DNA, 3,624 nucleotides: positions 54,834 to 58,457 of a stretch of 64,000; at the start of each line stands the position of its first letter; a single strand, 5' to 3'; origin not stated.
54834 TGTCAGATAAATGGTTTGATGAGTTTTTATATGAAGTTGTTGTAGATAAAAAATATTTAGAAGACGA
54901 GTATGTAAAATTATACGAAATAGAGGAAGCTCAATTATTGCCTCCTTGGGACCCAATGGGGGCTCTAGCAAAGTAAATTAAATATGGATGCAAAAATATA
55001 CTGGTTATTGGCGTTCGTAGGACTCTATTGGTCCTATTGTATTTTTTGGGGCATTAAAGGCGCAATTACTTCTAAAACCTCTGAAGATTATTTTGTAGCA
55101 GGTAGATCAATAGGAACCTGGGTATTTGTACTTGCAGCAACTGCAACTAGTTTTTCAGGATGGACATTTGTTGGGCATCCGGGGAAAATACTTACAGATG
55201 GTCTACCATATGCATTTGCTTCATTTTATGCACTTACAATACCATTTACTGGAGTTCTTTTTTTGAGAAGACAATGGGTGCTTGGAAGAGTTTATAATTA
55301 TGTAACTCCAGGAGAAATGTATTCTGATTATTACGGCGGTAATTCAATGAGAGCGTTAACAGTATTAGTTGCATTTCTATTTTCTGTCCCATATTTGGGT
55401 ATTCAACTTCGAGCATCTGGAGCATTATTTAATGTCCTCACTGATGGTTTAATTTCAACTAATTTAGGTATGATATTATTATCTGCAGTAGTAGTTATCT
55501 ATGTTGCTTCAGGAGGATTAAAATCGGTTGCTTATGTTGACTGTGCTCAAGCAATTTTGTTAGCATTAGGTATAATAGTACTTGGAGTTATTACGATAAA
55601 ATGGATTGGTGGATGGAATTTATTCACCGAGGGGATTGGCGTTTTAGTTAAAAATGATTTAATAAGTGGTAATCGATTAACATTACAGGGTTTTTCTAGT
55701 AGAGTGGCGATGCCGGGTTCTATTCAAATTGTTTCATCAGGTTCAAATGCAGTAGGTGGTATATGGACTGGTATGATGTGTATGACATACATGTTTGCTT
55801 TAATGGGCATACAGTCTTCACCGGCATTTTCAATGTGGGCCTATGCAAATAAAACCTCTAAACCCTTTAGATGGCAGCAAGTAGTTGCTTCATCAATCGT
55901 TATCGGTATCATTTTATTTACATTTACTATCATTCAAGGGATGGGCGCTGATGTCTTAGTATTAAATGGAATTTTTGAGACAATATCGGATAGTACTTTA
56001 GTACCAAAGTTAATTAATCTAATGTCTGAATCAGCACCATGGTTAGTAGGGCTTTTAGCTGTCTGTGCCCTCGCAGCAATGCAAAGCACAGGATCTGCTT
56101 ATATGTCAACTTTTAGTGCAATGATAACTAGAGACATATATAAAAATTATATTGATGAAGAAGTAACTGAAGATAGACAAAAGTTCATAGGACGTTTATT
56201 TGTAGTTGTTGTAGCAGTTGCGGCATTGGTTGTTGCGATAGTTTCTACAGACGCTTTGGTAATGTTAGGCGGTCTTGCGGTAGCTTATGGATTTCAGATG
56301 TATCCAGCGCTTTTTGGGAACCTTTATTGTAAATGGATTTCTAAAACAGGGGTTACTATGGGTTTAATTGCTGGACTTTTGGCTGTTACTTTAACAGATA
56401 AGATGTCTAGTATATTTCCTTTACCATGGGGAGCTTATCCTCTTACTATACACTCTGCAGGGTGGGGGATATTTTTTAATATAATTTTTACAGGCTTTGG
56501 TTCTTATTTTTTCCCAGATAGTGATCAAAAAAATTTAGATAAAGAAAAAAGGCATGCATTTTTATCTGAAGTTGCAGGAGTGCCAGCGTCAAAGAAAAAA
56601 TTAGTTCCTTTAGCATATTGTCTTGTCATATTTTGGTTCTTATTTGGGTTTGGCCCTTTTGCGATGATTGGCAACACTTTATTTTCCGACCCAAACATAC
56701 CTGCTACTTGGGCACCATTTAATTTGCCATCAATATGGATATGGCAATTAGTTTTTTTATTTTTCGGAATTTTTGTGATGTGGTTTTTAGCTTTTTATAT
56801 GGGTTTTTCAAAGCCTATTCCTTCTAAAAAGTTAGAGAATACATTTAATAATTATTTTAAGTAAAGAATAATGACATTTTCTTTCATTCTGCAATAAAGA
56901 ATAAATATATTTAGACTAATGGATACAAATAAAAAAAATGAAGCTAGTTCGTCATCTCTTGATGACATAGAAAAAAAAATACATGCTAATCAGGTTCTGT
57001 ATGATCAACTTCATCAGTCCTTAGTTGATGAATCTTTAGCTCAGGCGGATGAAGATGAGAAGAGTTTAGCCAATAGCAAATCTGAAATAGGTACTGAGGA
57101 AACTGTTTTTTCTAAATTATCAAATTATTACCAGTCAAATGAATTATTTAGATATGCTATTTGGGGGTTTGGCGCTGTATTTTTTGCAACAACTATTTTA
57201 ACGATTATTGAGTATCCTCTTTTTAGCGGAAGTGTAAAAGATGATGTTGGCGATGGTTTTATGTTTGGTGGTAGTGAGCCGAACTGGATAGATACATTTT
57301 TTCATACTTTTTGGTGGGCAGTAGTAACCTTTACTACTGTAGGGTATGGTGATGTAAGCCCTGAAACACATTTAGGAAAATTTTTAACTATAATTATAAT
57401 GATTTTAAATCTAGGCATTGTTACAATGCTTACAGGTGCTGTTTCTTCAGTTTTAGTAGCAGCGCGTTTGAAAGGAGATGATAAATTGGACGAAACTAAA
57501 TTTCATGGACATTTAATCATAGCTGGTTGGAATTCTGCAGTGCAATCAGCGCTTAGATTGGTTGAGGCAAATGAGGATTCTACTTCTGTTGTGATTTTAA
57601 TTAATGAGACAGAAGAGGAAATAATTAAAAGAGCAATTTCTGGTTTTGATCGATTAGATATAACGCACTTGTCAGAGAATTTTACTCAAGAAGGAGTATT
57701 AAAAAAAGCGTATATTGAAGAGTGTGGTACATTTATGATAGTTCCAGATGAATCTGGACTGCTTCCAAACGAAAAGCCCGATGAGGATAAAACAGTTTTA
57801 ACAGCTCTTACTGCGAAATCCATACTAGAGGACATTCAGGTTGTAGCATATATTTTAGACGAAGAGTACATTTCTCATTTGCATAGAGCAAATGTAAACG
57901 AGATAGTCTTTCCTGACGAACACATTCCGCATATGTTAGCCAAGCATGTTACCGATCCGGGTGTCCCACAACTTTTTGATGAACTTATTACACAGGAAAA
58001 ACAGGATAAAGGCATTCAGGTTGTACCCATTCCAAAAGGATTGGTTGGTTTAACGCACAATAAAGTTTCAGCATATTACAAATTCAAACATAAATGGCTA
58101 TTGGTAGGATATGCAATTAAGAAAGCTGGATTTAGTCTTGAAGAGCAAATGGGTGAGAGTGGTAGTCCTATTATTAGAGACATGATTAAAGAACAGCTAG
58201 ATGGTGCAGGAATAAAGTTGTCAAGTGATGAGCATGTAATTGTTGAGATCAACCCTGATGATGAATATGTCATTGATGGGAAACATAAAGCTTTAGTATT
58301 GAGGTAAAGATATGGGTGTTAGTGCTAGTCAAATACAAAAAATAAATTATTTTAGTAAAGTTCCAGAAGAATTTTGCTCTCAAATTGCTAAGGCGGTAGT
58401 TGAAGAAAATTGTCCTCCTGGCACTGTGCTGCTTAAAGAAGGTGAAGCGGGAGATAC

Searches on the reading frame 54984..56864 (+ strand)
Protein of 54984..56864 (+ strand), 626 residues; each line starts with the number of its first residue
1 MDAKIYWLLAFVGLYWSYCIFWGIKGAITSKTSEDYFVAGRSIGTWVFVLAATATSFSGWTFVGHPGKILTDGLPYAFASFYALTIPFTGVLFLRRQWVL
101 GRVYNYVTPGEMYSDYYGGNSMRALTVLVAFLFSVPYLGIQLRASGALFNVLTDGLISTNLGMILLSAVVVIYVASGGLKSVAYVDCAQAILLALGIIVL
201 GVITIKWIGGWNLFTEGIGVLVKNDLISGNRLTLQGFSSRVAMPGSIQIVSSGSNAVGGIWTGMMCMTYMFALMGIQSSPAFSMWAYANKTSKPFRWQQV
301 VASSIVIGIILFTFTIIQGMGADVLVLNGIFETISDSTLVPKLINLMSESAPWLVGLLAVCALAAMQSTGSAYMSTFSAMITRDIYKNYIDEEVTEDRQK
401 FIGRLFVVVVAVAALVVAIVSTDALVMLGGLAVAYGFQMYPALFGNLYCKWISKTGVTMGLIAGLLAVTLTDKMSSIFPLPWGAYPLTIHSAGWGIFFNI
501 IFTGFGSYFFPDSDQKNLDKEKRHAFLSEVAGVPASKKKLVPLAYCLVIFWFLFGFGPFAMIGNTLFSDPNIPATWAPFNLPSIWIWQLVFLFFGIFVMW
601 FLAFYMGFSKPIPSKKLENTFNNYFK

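Call 56: search_protein_families(library=ncbifam, proteins=[window:54984-56864:+], max_evalue=1e-8)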
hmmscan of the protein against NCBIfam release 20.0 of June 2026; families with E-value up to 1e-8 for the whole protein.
window:54984-56864:+ (626 aa): 8 families
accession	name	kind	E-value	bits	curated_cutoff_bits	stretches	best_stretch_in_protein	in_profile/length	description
TIGR00813.1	sss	superfamily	3.2e-32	112.1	184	1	36-464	1-411/411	sodium/solute symporter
TIGR02119.1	panF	equivalog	2.7e-25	89.3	328.05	2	29-213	28-211/471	sodium/pantothenate symporter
TIGR02121.1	Na_Pro_sym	equivalog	7.2e-25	87.7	515.5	2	8-221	3-218/488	sodium/proline symporter PutP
NF046076.1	monocarbox_MctP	equivalog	1.1e-21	77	625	1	31-502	29-472/481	monocarboxylate uptake permease MctP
TIGR03648.1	Na_symport_lg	subfamily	7.2e-21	74.2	320.75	1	349-470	357-479/547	VC_2705 family sodium/solute symporter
NF011948.0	PRK15419.1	equivalog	1.5e-18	66.9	955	2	18-212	17-213/502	sodium/proline symporter PutP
NF058657.1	MncbAcdTpMctC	equivalog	2.9e-16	59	670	1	24-469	24-450/527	monocarboxylic acid transporter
NF007790.0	PRK10484.1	equivalog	2.1e-12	46.7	401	0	337-469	315-449/527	solute:sodium symporter family transporter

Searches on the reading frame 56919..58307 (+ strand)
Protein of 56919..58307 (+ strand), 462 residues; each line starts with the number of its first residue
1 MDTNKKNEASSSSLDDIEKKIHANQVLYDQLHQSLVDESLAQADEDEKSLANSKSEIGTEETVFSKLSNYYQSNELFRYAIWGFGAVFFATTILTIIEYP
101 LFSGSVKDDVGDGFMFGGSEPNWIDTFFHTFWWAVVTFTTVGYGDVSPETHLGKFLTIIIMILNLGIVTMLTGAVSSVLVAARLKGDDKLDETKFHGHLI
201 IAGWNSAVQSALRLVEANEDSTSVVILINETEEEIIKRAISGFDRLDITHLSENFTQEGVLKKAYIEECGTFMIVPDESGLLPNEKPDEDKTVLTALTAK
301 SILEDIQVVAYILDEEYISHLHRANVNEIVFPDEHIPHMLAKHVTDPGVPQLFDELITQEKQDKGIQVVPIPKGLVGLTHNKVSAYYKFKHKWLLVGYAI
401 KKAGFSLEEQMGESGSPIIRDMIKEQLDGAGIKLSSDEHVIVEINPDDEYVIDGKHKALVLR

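Call 56: search_protein_families(library=ncbifam, proteins=[window:56919-58307:+], max_evalue=1e-8)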
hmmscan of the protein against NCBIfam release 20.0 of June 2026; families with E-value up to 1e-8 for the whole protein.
window:56919-58307:+ (462 aa): 1 family
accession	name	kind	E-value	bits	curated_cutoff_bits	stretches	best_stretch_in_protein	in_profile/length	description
NF007828.0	PRK10537.1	equivalog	5.9e-13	48.5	425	1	77-343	138-377/403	voltage-gated potassium channel protein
